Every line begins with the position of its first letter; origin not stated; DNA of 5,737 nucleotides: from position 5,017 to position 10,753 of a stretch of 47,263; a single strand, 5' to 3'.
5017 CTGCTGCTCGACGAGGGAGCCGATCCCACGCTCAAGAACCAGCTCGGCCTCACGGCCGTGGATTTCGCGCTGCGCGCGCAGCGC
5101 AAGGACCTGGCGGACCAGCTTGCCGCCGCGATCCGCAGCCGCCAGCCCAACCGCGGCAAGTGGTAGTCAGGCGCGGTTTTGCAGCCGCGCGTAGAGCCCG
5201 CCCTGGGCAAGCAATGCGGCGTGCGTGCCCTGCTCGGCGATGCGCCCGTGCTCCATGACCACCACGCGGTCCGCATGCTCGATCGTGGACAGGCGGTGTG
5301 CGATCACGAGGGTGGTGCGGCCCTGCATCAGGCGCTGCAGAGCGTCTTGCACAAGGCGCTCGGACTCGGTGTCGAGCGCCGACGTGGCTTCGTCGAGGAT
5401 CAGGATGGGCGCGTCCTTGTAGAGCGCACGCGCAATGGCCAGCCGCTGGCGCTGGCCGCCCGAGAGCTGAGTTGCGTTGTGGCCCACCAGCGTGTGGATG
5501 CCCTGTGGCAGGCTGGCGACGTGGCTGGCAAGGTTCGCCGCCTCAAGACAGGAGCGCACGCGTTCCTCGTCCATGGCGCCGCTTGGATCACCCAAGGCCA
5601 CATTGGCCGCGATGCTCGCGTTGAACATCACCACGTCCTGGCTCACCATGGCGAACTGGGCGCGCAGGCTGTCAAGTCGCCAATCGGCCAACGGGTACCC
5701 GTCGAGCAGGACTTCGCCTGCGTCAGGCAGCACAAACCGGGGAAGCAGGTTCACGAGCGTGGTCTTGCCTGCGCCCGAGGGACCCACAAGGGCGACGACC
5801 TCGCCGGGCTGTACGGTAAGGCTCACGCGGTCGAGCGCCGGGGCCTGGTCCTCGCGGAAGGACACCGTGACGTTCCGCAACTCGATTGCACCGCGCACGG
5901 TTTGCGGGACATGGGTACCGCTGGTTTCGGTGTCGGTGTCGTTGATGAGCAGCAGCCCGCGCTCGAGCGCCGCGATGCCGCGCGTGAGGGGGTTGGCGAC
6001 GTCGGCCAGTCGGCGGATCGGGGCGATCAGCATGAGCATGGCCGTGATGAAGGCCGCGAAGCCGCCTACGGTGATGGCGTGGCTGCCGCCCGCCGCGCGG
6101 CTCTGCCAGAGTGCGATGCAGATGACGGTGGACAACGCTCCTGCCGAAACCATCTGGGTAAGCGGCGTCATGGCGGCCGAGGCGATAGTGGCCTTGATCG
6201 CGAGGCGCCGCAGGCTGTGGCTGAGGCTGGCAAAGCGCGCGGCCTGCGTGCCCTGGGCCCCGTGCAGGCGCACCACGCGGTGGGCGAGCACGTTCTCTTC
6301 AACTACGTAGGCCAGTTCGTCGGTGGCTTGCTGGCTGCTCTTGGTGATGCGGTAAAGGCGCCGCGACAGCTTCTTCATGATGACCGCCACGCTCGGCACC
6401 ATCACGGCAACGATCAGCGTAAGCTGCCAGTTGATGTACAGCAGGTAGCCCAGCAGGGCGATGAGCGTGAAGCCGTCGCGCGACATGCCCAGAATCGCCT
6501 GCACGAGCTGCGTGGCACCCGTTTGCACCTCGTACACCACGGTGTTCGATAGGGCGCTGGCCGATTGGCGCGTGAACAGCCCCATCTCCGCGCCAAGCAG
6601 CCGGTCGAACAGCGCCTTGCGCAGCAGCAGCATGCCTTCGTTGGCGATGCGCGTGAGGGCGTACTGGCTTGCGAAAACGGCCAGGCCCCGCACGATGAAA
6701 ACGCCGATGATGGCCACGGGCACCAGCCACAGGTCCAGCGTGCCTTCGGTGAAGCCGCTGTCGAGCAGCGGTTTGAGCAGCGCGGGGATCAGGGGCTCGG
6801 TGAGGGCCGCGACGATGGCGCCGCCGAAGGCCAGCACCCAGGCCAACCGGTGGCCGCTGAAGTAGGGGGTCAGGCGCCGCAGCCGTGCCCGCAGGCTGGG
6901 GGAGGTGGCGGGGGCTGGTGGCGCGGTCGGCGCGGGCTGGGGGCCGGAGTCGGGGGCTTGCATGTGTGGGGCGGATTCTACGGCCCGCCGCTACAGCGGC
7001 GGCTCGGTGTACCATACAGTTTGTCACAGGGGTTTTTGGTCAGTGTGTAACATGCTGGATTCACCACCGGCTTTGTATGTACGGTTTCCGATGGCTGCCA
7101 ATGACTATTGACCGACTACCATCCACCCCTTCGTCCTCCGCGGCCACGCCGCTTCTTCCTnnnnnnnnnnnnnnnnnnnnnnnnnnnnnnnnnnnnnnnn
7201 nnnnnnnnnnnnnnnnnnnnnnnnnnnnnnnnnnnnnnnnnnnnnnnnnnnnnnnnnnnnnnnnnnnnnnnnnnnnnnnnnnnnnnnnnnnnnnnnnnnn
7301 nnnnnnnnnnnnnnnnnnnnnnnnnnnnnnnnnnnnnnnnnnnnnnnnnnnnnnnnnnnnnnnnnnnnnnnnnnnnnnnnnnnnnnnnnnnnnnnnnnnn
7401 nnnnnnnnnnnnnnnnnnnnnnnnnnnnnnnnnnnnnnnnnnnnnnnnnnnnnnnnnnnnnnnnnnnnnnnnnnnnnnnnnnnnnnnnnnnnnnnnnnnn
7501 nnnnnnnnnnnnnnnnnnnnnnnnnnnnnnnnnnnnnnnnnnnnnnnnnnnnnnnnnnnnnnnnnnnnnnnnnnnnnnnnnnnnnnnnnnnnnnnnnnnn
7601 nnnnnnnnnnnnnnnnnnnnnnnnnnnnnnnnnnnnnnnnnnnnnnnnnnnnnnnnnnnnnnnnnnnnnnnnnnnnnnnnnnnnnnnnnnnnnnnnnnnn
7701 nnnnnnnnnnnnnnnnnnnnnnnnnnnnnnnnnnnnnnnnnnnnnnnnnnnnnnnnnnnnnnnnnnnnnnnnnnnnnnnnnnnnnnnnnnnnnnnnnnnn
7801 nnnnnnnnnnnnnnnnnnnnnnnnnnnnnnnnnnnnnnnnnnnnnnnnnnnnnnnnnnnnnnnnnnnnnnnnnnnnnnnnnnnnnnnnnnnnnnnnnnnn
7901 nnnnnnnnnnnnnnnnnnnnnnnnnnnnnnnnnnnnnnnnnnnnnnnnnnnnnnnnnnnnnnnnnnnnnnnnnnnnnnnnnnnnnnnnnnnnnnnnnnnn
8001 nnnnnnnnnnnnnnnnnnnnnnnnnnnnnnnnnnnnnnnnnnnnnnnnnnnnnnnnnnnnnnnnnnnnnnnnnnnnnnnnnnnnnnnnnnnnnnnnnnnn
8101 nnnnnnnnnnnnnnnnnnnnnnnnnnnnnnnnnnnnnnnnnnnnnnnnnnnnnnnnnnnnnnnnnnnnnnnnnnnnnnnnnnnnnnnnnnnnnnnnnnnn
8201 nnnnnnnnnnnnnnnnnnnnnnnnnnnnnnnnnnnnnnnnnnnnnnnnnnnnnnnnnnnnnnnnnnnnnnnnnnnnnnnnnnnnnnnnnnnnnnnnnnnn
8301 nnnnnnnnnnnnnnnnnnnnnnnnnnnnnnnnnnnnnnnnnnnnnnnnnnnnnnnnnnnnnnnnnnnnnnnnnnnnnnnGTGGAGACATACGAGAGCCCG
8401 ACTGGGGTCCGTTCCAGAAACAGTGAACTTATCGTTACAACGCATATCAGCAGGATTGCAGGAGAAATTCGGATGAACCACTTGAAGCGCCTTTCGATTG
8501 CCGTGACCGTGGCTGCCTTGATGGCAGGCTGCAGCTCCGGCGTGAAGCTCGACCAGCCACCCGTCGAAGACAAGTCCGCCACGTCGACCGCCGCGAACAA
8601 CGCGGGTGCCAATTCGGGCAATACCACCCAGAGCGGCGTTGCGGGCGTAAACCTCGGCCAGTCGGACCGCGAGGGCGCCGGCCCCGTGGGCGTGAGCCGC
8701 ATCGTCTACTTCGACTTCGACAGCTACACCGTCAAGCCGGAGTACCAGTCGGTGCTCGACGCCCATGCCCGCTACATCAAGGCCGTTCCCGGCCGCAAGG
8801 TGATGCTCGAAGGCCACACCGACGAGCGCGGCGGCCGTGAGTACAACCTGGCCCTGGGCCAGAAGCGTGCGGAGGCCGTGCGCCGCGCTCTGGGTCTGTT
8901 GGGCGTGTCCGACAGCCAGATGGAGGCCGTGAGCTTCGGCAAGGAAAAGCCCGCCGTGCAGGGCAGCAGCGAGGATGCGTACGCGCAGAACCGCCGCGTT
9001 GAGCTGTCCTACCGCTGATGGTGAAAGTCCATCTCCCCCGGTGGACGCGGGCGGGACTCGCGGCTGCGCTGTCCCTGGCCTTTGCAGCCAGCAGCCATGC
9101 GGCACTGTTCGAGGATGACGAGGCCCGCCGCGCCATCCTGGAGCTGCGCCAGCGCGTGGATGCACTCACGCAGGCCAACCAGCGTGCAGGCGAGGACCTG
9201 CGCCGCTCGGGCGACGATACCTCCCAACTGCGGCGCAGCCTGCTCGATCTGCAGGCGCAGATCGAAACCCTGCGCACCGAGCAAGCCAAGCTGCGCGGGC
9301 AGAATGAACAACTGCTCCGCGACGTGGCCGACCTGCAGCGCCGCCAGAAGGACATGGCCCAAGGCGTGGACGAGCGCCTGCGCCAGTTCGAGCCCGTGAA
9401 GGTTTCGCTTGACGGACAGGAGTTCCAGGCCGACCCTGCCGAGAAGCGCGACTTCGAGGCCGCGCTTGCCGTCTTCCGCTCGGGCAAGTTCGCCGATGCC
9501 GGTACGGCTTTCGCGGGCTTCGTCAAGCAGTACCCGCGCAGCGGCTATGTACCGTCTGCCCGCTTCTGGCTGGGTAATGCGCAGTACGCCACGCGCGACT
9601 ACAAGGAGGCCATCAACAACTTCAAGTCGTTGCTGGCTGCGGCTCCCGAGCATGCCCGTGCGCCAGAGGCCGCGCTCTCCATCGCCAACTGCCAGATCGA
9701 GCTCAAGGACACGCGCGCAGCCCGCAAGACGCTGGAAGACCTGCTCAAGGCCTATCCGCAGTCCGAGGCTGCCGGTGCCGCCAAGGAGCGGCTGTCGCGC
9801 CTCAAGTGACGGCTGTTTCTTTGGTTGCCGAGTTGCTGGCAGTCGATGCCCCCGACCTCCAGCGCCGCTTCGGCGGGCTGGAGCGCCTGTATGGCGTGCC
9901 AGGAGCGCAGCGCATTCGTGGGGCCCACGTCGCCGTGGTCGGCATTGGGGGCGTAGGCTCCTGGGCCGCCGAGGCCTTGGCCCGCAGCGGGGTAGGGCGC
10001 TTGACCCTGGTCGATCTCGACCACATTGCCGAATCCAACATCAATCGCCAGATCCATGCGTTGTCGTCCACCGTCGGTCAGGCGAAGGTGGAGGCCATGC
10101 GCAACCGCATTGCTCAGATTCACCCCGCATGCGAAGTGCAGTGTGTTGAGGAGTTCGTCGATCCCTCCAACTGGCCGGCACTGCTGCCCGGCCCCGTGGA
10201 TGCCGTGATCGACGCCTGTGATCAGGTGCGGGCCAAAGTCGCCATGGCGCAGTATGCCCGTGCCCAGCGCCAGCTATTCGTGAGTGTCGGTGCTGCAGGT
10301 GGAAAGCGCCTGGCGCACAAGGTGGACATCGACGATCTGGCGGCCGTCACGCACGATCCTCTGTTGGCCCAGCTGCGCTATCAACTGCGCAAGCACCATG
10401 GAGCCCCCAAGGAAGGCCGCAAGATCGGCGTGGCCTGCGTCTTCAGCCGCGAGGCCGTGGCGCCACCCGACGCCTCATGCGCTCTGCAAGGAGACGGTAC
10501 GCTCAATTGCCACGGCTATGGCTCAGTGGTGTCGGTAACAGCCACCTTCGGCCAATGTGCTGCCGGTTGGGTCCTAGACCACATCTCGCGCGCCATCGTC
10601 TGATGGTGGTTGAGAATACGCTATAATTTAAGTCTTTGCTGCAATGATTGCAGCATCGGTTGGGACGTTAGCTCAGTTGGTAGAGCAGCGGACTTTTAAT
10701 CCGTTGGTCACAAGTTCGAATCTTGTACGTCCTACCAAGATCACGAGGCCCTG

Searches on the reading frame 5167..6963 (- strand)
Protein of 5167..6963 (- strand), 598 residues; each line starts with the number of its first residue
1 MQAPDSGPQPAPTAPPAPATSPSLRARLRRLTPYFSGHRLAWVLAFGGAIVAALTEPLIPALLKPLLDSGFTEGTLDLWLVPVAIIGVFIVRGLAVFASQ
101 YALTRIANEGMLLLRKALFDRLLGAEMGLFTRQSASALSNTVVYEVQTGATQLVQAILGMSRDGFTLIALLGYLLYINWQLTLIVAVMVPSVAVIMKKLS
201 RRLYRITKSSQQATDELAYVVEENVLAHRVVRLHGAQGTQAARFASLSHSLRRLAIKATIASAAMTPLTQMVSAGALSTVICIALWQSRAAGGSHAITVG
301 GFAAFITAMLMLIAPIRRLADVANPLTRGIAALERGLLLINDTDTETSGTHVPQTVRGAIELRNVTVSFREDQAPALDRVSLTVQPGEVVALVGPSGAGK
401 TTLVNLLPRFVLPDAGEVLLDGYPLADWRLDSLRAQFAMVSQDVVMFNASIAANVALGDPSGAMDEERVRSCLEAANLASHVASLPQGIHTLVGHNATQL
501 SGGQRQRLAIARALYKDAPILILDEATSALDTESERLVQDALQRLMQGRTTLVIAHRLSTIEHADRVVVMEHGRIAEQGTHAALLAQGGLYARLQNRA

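Call 15: search_protein_families(library=pfam, proteins=[window:5167-6963:-])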
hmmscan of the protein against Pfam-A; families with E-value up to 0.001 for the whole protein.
window:5167-6963:- (598 aa): 7 families
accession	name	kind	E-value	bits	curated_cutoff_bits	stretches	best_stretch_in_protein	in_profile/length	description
PF00005.33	ABC_tran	-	3.8e-34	118.7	25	1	377-528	1-137/137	ABC transporter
PF00664.28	ABC_membrane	-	5.4e-33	115.3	28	1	43-315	2-273/274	ABC transporter transmembrane region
PF02463.25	SMC_N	-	4.4e-10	39.8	40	1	497-572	134-213/220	RecF/RecN/SMC N terminal domain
PF09818.15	ABC_ATPase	-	2.3e-05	24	23.2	0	472-538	131-201/283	P-loop domain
PF13191.12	AAA_16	-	0.00023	22.1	32.6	1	384-553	19-166/167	AAA ATPase domain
PF13604.12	AAA_30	-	0.00027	21.1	27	1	372-543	5-114/191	AAA domain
PF03193.22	RsgA_GTPase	-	0.00034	20.9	30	1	339-407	59-126/174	RsgA GTPase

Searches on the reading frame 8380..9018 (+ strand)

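Call 15: search_protein_families(library=pfam, proteins=[window:8380-9018:+])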
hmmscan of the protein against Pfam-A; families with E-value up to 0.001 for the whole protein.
window:8380-9018:+ (212 aa): 1 family
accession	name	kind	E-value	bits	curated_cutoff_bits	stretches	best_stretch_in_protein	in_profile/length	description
PF00691.25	OmpA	-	1.9e-23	83.1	27.2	1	110-205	1-98/98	OmpA family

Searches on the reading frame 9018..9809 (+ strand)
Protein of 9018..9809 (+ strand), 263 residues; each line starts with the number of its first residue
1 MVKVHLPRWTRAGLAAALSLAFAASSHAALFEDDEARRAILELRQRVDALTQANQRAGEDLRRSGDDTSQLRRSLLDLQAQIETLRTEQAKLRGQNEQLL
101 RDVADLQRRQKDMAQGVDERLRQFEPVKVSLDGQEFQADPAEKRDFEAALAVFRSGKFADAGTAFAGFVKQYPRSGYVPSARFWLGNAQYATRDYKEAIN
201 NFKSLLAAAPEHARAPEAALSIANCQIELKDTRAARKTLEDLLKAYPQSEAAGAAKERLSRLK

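Call 16: search_protein_families(library=pfam, proteins=[window:9018-9809:+], max_evalue=0.01)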
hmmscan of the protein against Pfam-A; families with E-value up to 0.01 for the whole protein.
window:9018-9809:+ (263 aa): 21 families
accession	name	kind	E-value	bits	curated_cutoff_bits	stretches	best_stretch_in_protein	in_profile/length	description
PF13174.12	TPR_6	-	6.7e-14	51.9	26.3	1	217-249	1-33/33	Tetratricopeptide repeat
PF16331.10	TolA_bind_tri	-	5.2e-12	46.1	30.1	1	72-126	17-71/76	TolA binding protein trimerisation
PF14559.12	TPR_19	-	5.8e-11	43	25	2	192-258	4-67/68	Tetratricopeptide repeat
PF13432.12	TPR_16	-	2.4e-10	41.1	32.7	2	147-211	2-63/65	Tetratricopeptide repeat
PF13525.12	YfiO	-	7.8e-09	36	25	1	144-263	7-137/203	Outer membrane lipoprotein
PF09976.15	TPR_21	-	4.1e-07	30.4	25.5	1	146-241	43-138/193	Tetratricopeptide repeat-like domain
PF07719.23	TPR_2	-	5.9e-07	29.6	27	1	181-212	3-34/34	Tetratricopeptide repeat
PF13428.12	TPR_14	-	3.8e-06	27.5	23.5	0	216-252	1-37/44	Tetratricopeptide repeat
PF13181.12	TPR_8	-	8.5e-06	26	25.7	0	181-212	3-34/34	Tetratricopeptide repeat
PF13512.12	TPR_18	-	2.1e-05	25.2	21.9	0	139-215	7-83/145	Tetratricopeptide repeat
PF13424.12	TPR_12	-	3.3e-05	24.4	30.1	1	183-247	7-76/77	Tetratricopeptide repeat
PF12895.13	ANAPC3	-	6.2e-05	23.6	27.2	1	179-241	23-81/82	Anaphase-promoting complex, cyclosome, subunit 3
PF11932.13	DUF3450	-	0.00031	20.6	32.6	1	20-119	5-97/241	Protein of unknown function (DUF3450)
PF00170.26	bZIP_1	-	0.0015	19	27.6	0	40-73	28-61/64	bZIP transcription factor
PF10224.14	DUF2205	-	0.0028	18.2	26.7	1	50-106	10-63/75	Short coiled-coil protein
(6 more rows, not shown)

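Call 19: find_related_loci(query=window:9018-9809:+, collection=genome_contigs, flank=10000)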
Query window:9018-9809:+ (263 aa) in genome_contigs; peptide patterns used: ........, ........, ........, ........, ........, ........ (x = any residue, [..] = any of these).
599 stretches matched a pattern (row limit reached: there are more); 481 encode a relative of the query (tblastn E <= 1e-3); the best 80 are kept; 80 distinct loci.
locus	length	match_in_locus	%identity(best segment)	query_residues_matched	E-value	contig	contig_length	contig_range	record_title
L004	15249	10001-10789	93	1-263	3e-151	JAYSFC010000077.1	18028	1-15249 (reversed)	MAG: Acidovorax sp. isolate ZZ2_ZZA25_bin.13 NODE_1853_length_18028_cov_11.086185, whole genome shotgun sequence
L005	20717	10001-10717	89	25-263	3e-141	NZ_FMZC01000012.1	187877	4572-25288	Paracidovorax valerianellae strain DSM 16619, whole genome shotgun sequence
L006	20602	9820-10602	84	3-263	4e-140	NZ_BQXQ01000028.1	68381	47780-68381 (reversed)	Acidovorax sp. SUPP3334 sequence028, whole genome shotgun sequence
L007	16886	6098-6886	81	1-263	2e-137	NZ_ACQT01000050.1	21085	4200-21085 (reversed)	Acidovorax delafieldii 2AN ctg00179, whole genome shotgun sequence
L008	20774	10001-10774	80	4-263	5e-136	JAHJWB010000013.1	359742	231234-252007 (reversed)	MAG: Gammaproteobacteria bacterium isolate OSS_A.mb.6 OSS_A.mb.6_k119_164629, whole genome shotgun sequence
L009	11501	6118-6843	84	22-263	4e-135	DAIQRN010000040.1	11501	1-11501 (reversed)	MAG TPA_asm: Acidovorax sp. isolate CTOTU45678 NODE_1039_length_11501_cov_7.452385, whole genome shotgun sequence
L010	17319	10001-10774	79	4-263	1e-134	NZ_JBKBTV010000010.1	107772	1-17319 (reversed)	MAG: Acidovorax sp. isolate 21H_023.bin.35 NODE_10_length_107772_cov_6.517842, whole genome shotgun sequence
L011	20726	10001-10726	84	22-263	6e-134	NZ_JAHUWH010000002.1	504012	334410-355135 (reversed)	Acidovorax sp. sic0104 NODE_2_length_504012_cov_30.924560, whole genome shotgun sequence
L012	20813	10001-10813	78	7-263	8e-134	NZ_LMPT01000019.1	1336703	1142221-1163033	Acidovorax sp. Leaf191 contig_4, whole genome shotgun sequence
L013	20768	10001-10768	82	8-263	6e-133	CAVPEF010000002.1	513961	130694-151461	MAG: uncultured beta proteobacterium isolate MFD10113.bin.2.75 genome assembly, contig: contig_24018, whole genome shotg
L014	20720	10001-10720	83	24-263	1e-132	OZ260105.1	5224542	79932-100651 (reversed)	MAG: Burkholderiaceae bacterium isolate NI882-mx-bin03 genome assembly, chromosome: 1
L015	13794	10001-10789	78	1-263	2e-132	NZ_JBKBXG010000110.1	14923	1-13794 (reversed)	MAG: Acidovorax sp. isolate 21I_056.bin.15 NODE_1586_length_14923_cov_3.186596, whole genome shotgun sequence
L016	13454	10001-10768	80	1-263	4e-132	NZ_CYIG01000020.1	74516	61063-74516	Paenacidovorax caeni strain R-24608 isolate Acidovorax caeni sp. nov. strain R-24608, whole genome shotgun sequence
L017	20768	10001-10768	82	8-263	1e-131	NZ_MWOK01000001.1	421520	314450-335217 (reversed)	Acidovorax sp. SRB_14 192, whole genome shotgun sequence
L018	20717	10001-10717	83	25-263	1e-131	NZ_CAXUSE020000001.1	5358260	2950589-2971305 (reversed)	Acidovorax sp. LjRoot129 LJR129c1, whole genome shotgun sequence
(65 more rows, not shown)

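Call 65: list_cluster_members(proteins=[P0001, P0121, window:9018-9809:+, window:44759-45211:+, window:42847-44211:+, window:11946-13571:+])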
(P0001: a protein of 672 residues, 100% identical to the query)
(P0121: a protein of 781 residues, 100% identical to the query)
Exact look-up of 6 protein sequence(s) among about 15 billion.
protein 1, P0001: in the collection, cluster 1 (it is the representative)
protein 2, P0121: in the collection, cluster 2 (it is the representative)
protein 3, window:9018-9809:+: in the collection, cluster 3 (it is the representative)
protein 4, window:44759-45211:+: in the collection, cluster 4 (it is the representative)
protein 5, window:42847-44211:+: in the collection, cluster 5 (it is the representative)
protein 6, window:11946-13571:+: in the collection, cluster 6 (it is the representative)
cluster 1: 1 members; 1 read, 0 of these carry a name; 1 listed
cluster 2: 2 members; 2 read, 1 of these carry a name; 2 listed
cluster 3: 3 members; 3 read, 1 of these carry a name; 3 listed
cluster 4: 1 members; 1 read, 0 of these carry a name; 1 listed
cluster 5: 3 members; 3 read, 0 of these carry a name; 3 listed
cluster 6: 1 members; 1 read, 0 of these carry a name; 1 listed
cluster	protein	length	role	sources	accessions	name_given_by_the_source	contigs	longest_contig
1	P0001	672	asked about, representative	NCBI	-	-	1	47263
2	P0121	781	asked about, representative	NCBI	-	-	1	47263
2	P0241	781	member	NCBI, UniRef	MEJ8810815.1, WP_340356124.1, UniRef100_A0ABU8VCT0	endopeptidase La [Variovorax ureilyticus] | Lon protease n=1 Tax=Variovorax ureilyticus TaxID=1836198 RepID=A0ABU8VCT0_9BURK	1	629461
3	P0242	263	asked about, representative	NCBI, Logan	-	-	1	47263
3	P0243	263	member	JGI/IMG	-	tol-pal system protein YbgF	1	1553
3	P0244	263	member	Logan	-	-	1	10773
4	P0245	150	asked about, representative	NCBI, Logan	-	-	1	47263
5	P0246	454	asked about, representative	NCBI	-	-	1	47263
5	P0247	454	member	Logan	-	-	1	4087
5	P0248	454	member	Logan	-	-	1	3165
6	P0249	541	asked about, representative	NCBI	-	-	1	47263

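Call 72: find_encoding_contigs(protein=window:9018-9809:+, flank=10000, max_places=8)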
Protein window:9018-9809:+ (263 aa): 1 contig read that carries it; 1 place shown.
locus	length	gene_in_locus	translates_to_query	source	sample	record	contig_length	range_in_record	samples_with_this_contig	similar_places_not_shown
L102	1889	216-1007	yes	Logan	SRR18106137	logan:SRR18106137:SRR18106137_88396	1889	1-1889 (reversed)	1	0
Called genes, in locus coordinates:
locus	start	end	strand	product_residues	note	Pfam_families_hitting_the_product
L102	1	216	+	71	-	?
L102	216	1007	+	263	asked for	PF07719:TPR_2 (faint), PF13428:TPR_14 (faint), PF16331:TolA_bind_tri, PF09976:TPR_21 (weak), PF13525:YfiO, PF13432:TPR_16 (weak), PF14559:TPR_19, PF13174:TPR_6 (weak), +1 more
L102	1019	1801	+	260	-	PF00899:ThiF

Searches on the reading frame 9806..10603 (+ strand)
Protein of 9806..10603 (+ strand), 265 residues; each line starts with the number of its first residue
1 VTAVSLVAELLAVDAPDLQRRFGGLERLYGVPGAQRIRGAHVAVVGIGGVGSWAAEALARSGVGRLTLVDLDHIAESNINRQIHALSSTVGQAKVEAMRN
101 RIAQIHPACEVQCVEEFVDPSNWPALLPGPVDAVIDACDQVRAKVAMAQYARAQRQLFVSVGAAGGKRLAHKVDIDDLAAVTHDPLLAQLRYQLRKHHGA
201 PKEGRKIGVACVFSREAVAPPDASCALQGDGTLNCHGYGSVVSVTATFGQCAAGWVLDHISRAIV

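Call 16: search_protein_families(library=pfam, proteins=[window:9806-10603:+], max_evalue=0.01)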
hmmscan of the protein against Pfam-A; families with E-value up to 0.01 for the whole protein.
window:9806-10603:+ (265 aa): 2 families
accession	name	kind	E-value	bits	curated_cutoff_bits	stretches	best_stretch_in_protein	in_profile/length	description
PF00899.27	ThiF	-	3.1e-38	131.7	28.1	1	28-167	9-147/238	ThiF family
PF13241.12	NAD_binding_7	-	0.0018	19.2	22.1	1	36-161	4-92/104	Putative NAD(P)-binding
